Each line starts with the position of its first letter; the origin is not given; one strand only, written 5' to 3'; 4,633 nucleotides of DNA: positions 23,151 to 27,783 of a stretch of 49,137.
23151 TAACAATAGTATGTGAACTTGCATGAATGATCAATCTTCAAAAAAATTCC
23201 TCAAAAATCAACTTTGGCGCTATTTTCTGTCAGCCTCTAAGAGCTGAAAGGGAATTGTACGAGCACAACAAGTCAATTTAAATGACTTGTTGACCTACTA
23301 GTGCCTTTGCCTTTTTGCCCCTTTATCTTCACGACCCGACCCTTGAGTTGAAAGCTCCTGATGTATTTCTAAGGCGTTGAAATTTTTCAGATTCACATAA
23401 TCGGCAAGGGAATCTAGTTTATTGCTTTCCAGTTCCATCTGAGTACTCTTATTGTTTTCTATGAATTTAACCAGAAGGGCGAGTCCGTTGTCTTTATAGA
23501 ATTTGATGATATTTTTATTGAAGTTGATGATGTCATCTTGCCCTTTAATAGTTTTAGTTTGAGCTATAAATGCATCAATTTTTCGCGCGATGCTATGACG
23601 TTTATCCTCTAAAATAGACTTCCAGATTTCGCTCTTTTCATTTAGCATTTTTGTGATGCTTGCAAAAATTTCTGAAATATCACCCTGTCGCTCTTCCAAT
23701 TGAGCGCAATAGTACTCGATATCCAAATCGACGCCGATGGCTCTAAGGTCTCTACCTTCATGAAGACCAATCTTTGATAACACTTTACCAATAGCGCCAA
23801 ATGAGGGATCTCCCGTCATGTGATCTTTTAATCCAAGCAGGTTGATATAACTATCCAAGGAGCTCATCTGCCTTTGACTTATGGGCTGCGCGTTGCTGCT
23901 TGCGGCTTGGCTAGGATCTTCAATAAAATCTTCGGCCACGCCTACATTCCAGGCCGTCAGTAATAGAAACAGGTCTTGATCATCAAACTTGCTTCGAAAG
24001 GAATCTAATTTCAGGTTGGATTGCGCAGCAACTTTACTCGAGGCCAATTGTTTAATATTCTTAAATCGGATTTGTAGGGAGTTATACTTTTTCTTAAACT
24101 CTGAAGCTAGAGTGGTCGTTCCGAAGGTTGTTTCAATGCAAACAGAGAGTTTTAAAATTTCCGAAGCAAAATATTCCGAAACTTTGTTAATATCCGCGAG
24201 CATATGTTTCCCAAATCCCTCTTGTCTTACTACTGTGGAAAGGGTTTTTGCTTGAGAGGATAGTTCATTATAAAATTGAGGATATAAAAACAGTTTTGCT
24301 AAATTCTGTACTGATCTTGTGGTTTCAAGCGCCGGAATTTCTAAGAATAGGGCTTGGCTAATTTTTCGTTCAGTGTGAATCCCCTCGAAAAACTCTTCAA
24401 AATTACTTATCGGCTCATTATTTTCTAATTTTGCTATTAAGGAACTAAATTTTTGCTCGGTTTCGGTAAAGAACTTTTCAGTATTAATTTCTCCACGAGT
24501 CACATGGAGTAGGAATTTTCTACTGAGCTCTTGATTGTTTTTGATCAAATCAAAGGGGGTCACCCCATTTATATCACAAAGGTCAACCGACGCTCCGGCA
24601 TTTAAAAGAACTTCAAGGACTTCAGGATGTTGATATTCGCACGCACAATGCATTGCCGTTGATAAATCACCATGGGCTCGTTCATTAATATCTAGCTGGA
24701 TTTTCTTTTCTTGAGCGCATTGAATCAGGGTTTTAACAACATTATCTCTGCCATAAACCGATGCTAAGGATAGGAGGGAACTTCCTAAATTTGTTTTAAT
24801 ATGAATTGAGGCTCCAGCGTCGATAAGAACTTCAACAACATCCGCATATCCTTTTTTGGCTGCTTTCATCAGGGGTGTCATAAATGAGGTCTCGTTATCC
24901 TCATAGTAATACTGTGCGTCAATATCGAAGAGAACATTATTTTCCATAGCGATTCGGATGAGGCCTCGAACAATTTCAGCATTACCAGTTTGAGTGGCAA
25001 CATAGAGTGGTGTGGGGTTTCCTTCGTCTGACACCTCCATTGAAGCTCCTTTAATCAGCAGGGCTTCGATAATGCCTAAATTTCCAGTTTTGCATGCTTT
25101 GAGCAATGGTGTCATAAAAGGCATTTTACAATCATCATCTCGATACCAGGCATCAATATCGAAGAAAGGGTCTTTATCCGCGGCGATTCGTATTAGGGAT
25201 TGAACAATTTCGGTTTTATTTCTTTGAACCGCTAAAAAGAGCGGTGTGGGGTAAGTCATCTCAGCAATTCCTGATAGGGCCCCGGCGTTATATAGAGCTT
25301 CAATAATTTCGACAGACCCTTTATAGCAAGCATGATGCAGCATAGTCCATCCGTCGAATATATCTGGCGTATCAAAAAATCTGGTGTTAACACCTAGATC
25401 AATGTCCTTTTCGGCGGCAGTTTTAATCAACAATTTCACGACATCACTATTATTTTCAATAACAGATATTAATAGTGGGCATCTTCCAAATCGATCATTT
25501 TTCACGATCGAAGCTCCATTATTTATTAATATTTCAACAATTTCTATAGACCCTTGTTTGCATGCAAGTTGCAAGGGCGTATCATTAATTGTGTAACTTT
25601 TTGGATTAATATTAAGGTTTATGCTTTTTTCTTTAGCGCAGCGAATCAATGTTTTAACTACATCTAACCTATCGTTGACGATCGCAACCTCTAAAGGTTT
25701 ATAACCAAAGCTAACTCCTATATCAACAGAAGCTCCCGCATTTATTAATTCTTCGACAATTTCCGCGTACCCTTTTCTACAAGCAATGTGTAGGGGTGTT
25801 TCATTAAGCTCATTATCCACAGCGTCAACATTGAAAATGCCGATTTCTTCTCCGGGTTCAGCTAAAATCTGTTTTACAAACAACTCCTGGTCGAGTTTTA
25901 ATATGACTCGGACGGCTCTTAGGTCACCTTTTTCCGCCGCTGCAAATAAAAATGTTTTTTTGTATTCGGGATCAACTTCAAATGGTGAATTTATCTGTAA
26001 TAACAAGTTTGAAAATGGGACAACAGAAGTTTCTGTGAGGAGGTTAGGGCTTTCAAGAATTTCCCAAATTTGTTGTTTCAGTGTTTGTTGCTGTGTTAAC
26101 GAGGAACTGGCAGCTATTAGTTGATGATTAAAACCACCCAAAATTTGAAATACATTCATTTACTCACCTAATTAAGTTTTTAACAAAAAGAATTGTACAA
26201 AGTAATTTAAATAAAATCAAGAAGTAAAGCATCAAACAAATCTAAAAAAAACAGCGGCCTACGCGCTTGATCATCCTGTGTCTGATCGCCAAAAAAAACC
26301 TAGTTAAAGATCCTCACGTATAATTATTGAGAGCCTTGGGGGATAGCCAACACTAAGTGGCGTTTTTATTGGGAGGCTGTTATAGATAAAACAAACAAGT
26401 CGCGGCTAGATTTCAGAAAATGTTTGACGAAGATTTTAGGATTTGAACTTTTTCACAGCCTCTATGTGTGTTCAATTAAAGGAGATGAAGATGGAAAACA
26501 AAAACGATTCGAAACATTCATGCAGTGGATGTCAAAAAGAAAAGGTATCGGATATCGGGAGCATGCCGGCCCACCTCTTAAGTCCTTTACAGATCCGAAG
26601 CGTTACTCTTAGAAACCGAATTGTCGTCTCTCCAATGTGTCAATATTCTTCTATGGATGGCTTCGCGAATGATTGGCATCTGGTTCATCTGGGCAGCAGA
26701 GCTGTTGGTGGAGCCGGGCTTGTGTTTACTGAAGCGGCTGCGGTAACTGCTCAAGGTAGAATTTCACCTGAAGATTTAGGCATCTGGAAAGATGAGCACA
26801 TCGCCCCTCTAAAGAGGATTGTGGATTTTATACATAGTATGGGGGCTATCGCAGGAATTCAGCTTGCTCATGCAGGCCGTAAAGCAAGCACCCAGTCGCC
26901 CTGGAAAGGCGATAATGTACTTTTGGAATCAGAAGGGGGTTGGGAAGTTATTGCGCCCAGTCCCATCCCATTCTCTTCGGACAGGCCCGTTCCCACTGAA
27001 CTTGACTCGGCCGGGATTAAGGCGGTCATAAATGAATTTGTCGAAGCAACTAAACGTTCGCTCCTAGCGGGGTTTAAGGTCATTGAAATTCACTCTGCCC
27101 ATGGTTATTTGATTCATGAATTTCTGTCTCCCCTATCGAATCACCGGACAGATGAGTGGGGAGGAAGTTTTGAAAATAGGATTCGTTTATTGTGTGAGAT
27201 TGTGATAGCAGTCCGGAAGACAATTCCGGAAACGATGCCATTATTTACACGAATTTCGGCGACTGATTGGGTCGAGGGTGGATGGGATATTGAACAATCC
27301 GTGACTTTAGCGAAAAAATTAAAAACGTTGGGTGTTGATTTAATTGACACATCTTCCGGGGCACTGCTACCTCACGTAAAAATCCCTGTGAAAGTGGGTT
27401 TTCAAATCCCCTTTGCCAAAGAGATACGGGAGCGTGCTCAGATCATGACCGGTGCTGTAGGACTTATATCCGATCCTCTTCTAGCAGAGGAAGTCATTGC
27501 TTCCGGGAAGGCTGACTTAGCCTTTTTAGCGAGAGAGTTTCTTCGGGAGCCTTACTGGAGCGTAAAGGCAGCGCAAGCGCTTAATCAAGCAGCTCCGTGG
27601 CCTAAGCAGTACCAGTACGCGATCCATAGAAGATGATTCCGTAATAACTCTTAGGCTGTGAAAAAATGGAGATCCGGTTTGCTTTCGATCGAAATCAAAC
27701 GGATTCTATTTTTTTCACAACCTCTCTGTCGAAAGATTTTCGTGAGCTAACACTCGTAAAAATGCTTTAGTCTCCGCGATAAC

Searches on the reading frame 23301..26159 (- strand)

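Call 16: search_protein_families(library=pfam, proteins=[window:23301-26159:-], max_evalue=0.001)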
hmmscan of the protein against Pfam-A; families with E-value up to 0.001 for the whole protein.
window:23301-26159:- (953 aa): 7 families
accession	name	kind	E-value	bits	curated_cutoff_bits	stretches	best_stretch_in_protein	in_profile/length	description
PF12796.13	Ank_2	-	5.2e-65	216.5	27.3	6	95-180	13-86/90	Ankyrin repeats (3 copies)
PF00023.36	Ank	-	2.8e-58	191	21.1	4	120-147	3-30/33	Ankyrin repeat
PF13606.12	Ank_3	-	1.5e-49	159.9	22.3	1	119-146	2-29/30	Ankyrin repeat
PF13857.12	Ank_5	-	1.5e-43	146.8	27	3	427-466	17-56/56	Ankyrin repeats (many copies)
PF13637.12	Ank_4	-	1.7e-39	133.4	22.7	2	71-136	1-47/50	Ankyrin repeats (many copies)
PF23745.1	ANK_LRRK2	-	9.5e-14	51.8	27.5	0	191-251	30-91/130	LRRK2 ANK repeat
PF24521.3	Ank_KRIT1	-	2.4e-12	47.2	80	0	428-543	20-129/149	KRIT1 ankyrin-repeats domain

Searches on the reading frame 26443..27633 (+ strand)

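Call 56: search_protein_families(library=pfam, proteins=[window:26443-27633:+], max_evalue=0.00001)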
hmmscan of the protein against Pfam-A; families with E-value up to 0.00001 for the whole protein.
window:26443-27633:+ (397 aa): 1 family
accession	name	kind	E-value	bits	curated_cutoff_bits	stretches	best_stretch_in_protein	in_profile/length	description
PF00724.26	Oxidored_FMN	-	1.1e-77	262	27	1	45-381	2-340/342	NADH:flavin oxidoreductase / NADH oxidase family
